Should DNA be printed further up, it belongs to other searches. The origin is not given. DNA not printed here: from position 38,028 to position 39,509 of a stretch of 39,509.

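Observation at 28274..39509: Uncharacterised lipid/polyketide-type locus: inverted MBOAT-like pair + DUF1702-like protein divergent from a KS-beta/KR/giant-ACP/DH/KS operon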

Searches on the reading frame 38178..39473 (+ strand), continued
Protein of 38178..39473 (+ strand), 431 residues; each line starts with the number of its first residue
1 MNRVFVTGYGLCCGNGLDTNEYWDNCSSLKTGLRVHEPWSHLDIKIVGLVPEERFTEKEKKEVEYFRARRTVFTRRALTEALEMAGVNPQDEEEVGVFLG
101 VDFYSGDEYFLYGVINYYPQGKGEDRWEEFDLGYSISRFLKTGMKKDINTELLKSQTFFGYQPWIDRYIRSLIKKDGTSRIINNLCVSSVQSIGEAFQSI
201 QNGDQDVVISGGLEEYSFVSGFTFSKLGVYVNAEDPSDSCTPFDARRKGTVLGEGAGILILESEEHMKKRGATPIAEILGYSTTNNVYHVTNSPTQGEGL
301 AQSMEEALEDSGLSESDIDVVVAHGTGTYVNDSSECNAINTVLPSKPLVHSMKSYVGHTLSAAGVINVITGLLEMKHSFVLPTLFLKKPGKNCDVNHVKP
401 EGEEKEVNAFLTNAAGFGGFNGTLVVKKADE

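Call 55: fold_search(model_id=the predicted structure, library=pdb)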
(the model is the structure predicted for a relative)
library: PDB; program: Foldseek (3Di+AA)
matches with E <= 10: 363; with E <= 0.001: 0
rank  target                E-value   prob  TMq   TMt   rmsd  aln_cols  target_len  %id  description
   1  2uw1_B                4.7e-03  1.00  0.31  0.51   6.8       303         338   14  Ivy Desaturase Structure (released 2007-05-08)
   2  7t63_B                9.0e-03  1.00  0.30  0.50   7.4       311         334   14  Crystal structure of a delta 6 18:0-ACP desaturase from Thunbergia laurifolia (released 2022-07-13)
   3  8dq4_A                9.7e-03  1.00  0.29  0.52   8.3       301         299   13  X-ray crystal structure of Flavobacterium johnsoniae dimanganese(II) class Id ribonucleotide reductase beta subunit K7 (released 2023-07-26)
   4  2xz1_A                9.7e-03  1.00  0.27  0.44  11.0       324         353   14  The Structure of the 2:2 (Fully Occupied) Complex Between Stearoyl Acyl Carrier Protein Desaturase from Ricinus Commun (released 2011-09-07)
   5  2uw1_A                1.0e-02  1.00  0.32  0.55   6.2       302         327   14  Ivy Desaturase Structure (released 2007-05-08)
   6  1afr_A                1.0e-02  1.00  0.28  0.46  10.8       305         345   14  STEAROYL-ACYL CARRIER PROTEIN DESATURASE FROM CASTOR SEEDS (released 1997-05-15)
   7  1oq9                  1.1e-02  1.00  0.26  0.44   9.4       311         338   12  The Crystal Structure of the Complex between Stearoyl Acyl Carrier Protein Desaturase from Ricinus Communis (Castor Bean (released 2003-05-13)
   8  2xz1_B                1.1e-02  1.00  0.27  0.43  11.1       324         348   13  The Structure of the 2:2 (Fully Occupied) Complex Between Stearoyl Acyl Carrier Protein Desaturase from Ricinus Commun (released 2011-09-07)
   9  4v0j_F                1.2e-02  1.00  0.31  0.52   6.7       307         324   12  The channel-block Ser202Glu, Thr104Lys double mutant of Stearoyl-ACP- Desaturase from Castor bean (Ricinus communis) (released 2015-08-26)
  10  4v0j_E                1.2e-02  1.00  0.31  0.51   6.7       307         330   12  The channel-block Ser202Glu, Thr104Lys double mutant of Stearoyl-ACP- Desaturase from Castor bean (Ricinus communis) (released 2015-08-26)
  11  1syy                  1.2e-02  1.00  0.29  0.51   7.0       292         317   12  Crystal structure of the R2 subunit of ribonucleotide reductase from Chlamydia trachomatis (released 2004-07-13)
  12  4v0j_D                1.5e-02  1.00  0.33  0.57   6.1       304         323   12  The channel-block Ser202Glu, Thr104Lys double mutant of Stearoyl-ACP- Desaturase from Castor bean (Ricinus communis) (released 2015-08-26)
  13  7t63_A                1.6e-02  1.00  0.30  0.52   7.3       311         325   14  Crystal structure of a delta 6 18:0-ACP desaturase from Thunbergia laurifolia (released 2022-07-13)
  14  6i92                  1.9e-02  1.00  0.24  0.48   7.7       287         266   16  R2-like ligand-binding oxidase G68F mutant with anaerobically reconstituted Mn/Fe cofactor (released 2019-10-16)
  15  1oq4_A                1.9e-02  1.00  0.31  0.51   6.9       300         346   14  The Crystal Structure of the Complex between Stearoyl Acyl Carrier Protein Desaturase from Ricinus Communis (Castor Be (released 2003-05-13)
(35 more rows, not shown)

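Call 57: search_protein_families(library=ncbifam, proteins=[L001:2869-4707:+], max_evalue=1)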
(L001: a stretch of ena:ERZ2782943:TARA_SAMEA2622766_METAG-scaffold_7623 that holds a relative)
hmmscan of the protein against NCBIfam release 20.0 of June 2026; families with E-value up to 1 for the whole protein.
L001:2869-4707:+ (613 aa): 2 families
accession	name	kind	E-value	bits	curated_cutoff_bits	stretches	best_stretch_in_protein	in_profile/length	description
TIGR04535.1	ferrit_encaps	subfamily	0.25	11.3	125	1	467-532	15-76/114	encapsulin-associated ferritin-like protein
NF058679.1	EncB_fam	subfamily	0.36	10.9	90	0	473-513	27-67/117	encapsulin nanocompartment ferritin-likeEncB family encapsulin nanocompartment ferritin-like cargo protein cargo protein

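Call 70: find_encoding_contigs(protein=P0034, flank=10000, max_places=1)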
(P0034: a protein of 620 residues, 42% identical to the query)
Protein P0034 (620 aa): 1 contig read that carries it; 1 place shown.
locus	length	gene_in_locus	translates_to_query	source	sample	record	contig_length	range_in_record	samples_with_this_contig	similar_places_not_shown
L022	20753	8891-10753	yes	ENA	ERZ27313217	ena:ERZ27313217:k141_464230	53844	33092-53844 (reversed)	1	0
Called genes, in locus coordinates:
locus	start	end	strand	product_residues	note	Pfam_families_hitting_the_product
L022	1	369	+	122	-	?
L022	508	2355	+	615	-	-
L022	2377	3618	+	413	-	-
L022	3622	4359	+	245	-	PF00106:adh_short, PF08659:KR (weak), PF13561:adh_short_C2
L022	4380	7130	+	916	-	-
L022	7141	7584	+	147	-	PF07977:FabA, PF22818:ApeI-like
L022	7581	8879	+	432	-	PF00109:ketoacyl-synt, PF00108:Thiolase_N (weak), PF02801:Ketoacyl-synt_C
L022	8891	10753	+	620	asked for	-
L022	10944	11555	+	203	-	-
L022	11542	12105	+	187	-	-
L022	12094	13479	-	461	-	-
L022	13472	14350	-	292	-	-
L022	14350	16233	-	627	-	PF01839:FG-GAP (faint), PF13517:FG-GAP_3 (weak)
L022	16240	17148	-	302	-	-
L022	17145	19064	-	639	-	PF13517:FG-GAP_3, PF01839:FG-GAP (weak), PF07593:UnbV_ASPIC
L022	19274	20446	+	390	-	-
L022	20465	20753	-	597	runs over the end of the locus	PF04820:Trp_halogenase (faint)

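Call 73: search_protein_families(library=pfam, proteins=[L022:19274-20446:+, L018:447-1049:+, L018:3667-4272:+, L018:1049-2311:+], max_evalue=0.1)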
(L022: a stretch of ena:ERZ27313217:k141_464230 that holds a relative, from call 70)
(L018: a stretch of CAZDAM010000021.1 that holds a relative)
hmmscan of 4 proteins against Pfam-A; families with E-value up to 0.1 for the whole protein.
L022:19274-20446:+ (390 aa): 0 families

L018:447-1049:+ (200 aa): 1 family
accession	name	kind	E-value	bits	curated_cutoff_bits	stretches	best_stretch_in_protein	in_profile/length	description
PF00550.31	PP-binding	-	0.0011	19.6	20.8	1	18-66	4-54/67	Phosphopantetheine attachment site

L018:3667-4272:+ (201 aa): 0 families

L018:1049-2311:+ (420 aa): 4 families
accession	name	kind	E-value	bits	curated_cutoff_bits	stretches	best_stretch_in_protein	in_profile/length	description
PF02801.28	Ketoacyl-synt_C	-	1.2e-21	77.4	20.8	1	266-372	3-117/119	Beta-ketoacyl synthase, C-terminal domain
PF00109.32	ketoacyl-synt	-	2.7e-16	60.4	20.8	1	156-258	151-250/252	Beta-ketoacyl synthase, N-terminal domain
PF00108.29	Thiolase_N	-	1.3e-05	25.2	26.4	1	171-213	77-119/260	Thiolase, N-terminal domain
PF08545.16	ACP_syn_III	-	0.00093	19.5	24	1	175-211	3-39/80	3-Oxoacyl-[acyl-carrier-protein (ACP)] synthase III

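Call 78: search_protein_families(library=pfam, proteins=[L014:11860-13311:-, L014:13345-14643:+, L014:14615-16657:-, L014:17008-18228:+, L014:2046-2789:+, L014:968-2008:-, L014:3450-4313:-, L010:13677-15791:+, L010:10691-11350:+, L018:14911-17292:+], max_evalue=0.01)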
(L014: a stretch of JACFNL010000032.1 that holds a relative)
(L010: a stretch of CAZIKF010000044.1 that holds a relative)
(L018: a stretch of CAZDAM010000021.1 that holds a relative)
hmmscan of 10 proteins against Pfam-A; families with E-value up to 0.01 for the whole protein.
L014:11860-13311:- (483 aa): 2 families
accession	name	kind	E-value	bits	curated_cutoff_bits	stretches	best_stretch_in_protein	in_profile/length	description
PF01565.28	FAD_binding_4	-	1.6e-31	109.3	26.4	1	34-174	1-138/139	FAD binding domain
PF02913.24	FAD-oxidase_C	-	1.3e-27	97.5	21.2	1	223-481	2-248/248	FAD linked oxidases, C-terminal domain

L014:13345-14643:+ (432 aa): 9 families
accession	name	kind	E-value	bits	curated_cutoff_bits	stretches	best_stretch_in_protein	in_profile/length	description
PF13414.12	TPR_11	-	4.4e-11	42.7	26.8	1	75-112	1-38/42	TPR repeat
PF00515.34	TPR_1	-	6.2e-10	38.9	27.8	1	35-64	2-31/34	Tetratricopeptide repeat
PF13181.12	TPR_8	-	1.4e-09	37.8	25.7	1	35-66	2-33/34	Tetratricopeptide repeat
PF07719.23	TPR_2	-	1.9e-09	37.3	27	1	35-67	2-34/34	Tetratricopeptide repeat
PF23914.1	TPR_CcmH_CycH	-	3.2e-05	24.3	42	1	31-132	47-151/158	Cytochrome c-type biogenesis protein H TPR domain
PF13432.12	TPR_16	-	3.3e-05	24.7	32.7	1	39-94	2-56/65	Tetratricopeptide repeat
PF13431.12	TPR_17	-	0.00036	21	24.4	0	35-54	14-33/34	Tetratricopeptide repeat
PF13428.12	TPR_14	-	0.00065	20.6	23.5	0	103-144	2-43/44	Tetratricopeptide repeat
PF14559.12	TPR_19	-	0.007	17.1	25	0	13-64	3-55/68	Tetratricopeptide repeat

L014:14615-16657:- (680 aa): 3 families
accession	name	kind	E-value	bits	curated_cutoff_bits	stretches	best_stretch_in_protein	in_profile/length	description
PF00211.25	Guanylate_cyc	-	3.5e-22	79.3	21.9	1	514-669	11-174/183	Adenylate and Guanylate cyclase catalytic domain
PF08495.15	FIST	-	3.8e-21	76.3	23.2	1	39-237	2-188/189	FIST N domain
PF10442.14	FIST_C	-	2.7e-15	57.1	28.5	1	242-383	3-131/131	FIST C domain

L014:17008-18228:+ (406 aa): 1 family
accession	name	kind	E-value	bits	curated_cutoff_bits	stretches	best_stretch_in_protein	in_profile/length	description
PF00202.27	Aminotran_3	-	4.8e-123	411.2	30.5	1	16-400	1-403/403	Aminotransferase class-III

L014:2046-2789:+ (247 aa): 1 family
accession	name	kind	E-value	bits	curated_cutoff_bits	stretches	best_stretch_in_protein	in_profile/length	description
PF01925.25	TauE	-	4.3e-24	85.9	32.6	1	7-234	2-236/237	Sulfite exporter TauE/SafE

L014:968-2008:- (346 aa): 0 families

L014:3450-4313:- (287 aa): 1 family
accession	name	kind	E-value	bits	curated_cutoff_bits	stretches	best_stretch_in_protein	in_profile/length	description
PF00753.33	Lactamase_B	-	7.3e-22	78.7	22.7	1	51-230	9-169/196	Metallo-beta-lactamase superfamily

L010:13677-15791:+ (704 aa): 1 family
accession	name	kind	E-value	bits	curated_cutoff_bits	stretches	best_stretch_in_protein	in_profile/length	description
PF00773.25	RNB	-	8.9e-49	166.9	29.3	1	304-581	2-324/326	RNB domain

L010:10691-11350:+ (219 aa): 0 families

L018:14911-17292:+ (793 aa): 1 family
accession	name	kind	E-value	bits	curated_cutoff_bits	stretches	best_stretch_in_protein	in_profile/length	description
PF08757.17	CotH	-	2e-06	28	23.8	1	102-314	2-211/322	CotH kinase protein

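Call 79: search_protein_families(library=pfam, proteins=[L010:16380-17759:-, L012:2042-3514:-, L012:5924-7033:+], max_evalue=0.01)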
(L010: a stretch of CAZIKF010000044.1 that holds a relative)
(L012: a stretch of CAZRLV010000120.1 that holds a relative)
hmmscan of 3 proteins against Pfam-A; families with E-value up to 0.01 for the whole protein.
L010:16380-17759:- (459 aa): 4 families
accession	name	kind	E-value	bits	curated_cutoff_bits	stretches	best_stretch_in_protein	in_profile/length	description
PF01769.21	MgtE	-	1.4e-26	93.6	27.6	1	328-449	2-124/125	Divalent cation transporter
PF03448.22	MgtE_N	-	3.1e-18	66.6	25.9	1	42-143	1-102/102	MgtE intracellular N domain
PF00571.33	CBS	-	2.9e-15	56.7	24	2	210-263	2-55/57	CBS domain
PF14841.11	FliG_M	-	0.0037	17.9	25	0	98-122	19-43/76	FliG middle domain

L012:2042-3514:- (490 aa): 11 families
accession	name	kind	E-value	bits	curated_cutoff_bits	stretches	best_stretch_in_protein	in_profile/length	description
PF00989.32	PAS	-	3.5e-31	108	22.6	2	34-141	7-113/113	PAS fold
PF13426.13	PAS_9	-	9.2e-31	106.6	27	2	43-142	4-102/103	PAS domain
PF08448.16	PAS_4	-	1.1e-21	77.6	23.1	2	43-144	8-108/110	PAS fold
PF02518.31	HATPase_c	-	6.1e-16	59.3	26.4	1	390-479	3-110/111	Histidine kinase-, DNA gyrase B-, and HSP90-like ATPase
PF08447.18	PAS_3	-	3.3e-15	56.6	25.6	1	53-137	2-88/89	PAS fold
PF07730.19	HisKA_3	-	5.2e-12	46.6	24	1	283-348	1-66/68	Histidine kinase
PF13188.13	PAS_8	-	2e-10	40.6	21.8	1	42-78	13-50/65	PAS domain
PF12860.13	PAS_7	-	1.9e-07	31.6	27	0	169-273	8-114/115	PAS fold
PF13581.12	HATPase_c_2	-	6.3e-05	23.4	27.4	1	388-445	27-101/127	Histidine kinase-like ATPase domain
PF13589.12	HATPase_c_3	-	0.00057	20.4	25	1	398-452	8-62/137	Histidine kinase-, DNA gyrase B-, and HSP90-like ATPase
PF18095.7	PAS_12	-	0.0015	18.5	22.6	1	46-84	63-101/153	UPF0242 C-terminal PAS-like domain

L012:5924-7033:+ (369 aa): 7 families
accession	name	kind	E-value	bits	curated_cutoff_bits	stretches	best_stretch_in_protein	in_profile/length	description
PF08240.17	ADH_N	-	6e-24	84.7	23.5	1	47-155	2-104/104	Alcohol dehydrogenase GroES-like domain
PF00107.32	ADH_zinc_N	-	2.9e-18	66.5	31.8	1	197-328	1-125/129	Zinc-binding dehydrogenase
PF03435.24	Sacchrp_dh_NADP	-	0.0013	19.5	25.1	1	191-258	2-71/129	Saccharopine dehydrogenase NADP binding domain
PF02254.24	TrkA_N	-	0.0028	18.4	23.8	1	191-248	2-58/116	TrkA-N domain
PF01262.27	AlaDh_PNT_C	-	0.0051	16.7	23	1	190-250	31-91/214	Alanine dehydrogenase/PNT, C-terminal domain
PF03446.21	NAD_binding_2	-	0.0091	16.5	21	0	192-241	4-53/161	NAD binding domain of 6-phosphogluconate dehydrogenase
PF00106.31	adh_short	-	0.0096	15.9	26.6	0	190-257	3-76/195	short chain dehydrogenase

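Call 93: search_protein_representatives(alignment_id=A2)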
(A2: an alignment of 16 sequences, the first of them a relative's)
Query: 16 sequences, 617 profile positions. Proteins with E-value up to 0.001 (for the whole library): 12; up to 1e-10: 9; up to 1e-30: 5. The best 12 are listed.
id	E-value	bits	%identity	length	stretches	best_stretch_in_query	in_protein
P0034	7.5e-291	982.6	-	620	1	2-617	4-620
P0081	2.8e-190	650.4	-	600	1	9-616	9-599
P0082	5.3e-126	438.1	-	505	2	311-617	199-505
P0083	1.3e-105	370.7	-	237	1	349-571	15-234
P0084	1.1e-56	209.1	-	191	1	1-191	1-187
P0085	3.2e-23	98.6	-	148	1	445-499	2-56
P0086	2.1e-20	89.3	-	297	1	356-539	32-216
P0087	6.5e-19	84.3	-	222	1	379-534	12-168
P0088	2.8e-16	75.6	-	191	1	8-190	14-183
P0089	1.4e-08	50.2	-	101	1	214-279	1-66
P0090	4.0e-08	48.7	-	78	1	555-605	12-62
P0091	5.4e-05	38.4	-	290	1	350-539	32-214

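Call 94: search_protein_families(library=pfam, proteins=[P0086, P0087, P0091, P0081, P0088], max_evalue=0.1)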
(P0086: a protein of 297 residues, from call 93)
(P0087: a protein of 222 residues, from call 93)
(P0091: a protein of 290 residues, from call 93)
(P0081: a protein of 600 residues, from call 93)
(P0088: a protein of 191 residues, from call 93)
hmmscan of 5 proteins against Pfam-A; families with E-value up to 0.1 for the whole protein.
P0086 (297 aa): 4 families
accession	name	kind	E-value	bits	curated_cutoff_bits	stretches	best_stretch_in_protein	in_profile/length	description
PF03405.20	FA_desaturase_2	-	0.0002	20.8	22.7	1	90-201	93-207/325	Fatty acid desaturase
PF02915.23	Rubrerythrin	-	0.00041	21.2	22.8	1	156-206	7-59/137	Rubrerythrin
PF03232.19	COQ7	-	0.015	15.4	23.5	0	153-206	8-62/169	Ubiquinone biosynthesis protein COQ7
PF00210.30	Ferritin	-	0.096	13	24.5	0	94-200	32-136/142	Ferritin-like domain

P0087 (222 aa): 3 families
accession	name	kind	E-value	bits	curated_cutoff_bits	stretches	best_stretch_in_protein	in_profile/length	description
PF03405.20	FA_desaturase_2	-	2.3e-07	30.4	22.7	1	48-168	94-217/325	Fatty acid desaturase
PF02915.23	Rubrerythrin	-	0.00019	22.3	22.8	1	113-161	7-57/137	Rubrerythrin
PF03232.19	COQ7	-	0.012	15.7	23.5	1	24-158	11-145/169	Ubiquinone biosynthesis protein COQ7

P0091 (290 aa): 4 families
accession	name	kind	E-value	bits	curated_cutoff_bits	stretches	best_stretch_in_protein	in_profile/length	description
PF02915.23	Rubrerythrin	-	8e-06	26.7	22.8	1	147-227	3-86/137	Rubrerythrin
PF13668.12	Ferritin_2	-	0.00014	22.5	24.7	1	104-190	49-131/138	Ferritin-like domain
PF02332.24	Phenol_Hydrox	-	0.00047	20.2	24.4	0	152-202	81-131/230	Methane/Phenol/Alkene Hydroxylase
PF03405.20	FA_desaturase_2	-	0.00056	19.3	22.7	0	77-121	81-123/325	Fatty acid desaturase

P0081 (600 aa): 2 families
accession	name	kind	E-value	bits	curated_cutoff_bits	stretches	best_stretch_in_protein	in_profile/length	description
PF02915.23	Rubrerythrin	-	0.002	18.9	22.8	1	461-509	6-56/137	Rubrerythrin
PF21642.2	SP_0191-like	-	0.068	13.9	27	0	307-379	42-108/132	SP_0191-like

P0088 (191 aa): 1 family
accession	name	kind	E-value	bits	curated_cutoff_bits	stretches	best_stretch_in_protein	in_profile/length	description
PF02264.21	LamB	-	0.015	15.7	25.1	1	36-135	241-340/378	LamB porin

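Call 97: find_related_loci(query=A2, collection=metagenome_contigs, flank=10000)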
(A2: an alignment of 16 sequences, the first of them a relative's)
Query A2 (613 aa) in metagenome_contigs; peptide patterns used: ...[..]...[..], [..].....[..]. (x = any residue, [..] = any of these).
68 stretches matched a pattern; 10 encode a relative of the query (tblastn E <= 1e-3); 9 distinct loci.
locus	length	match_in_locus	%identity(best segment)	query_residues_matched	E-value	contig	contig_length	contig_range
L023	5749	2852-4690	98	1-613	0e+0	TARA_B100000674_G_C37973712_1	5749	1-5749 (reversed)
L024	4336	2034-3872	86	1-613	0e+0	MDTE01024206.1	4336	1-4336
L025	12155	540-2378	87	1-613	0e+0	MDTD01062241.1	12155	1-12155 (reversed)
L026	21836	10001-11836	47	5-612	0e+0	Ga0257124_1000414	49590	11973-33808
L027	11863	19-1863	46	1-612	2e-178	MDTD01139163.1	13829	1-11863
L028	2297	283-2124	44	1-612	0e+0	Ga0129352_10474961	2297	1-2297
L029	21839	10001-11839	42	5-612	2e-166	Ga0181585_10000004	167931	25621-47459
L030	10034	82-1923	39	1-612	3e-144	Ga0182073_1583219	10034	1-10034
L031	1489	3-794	64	349-612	1e-125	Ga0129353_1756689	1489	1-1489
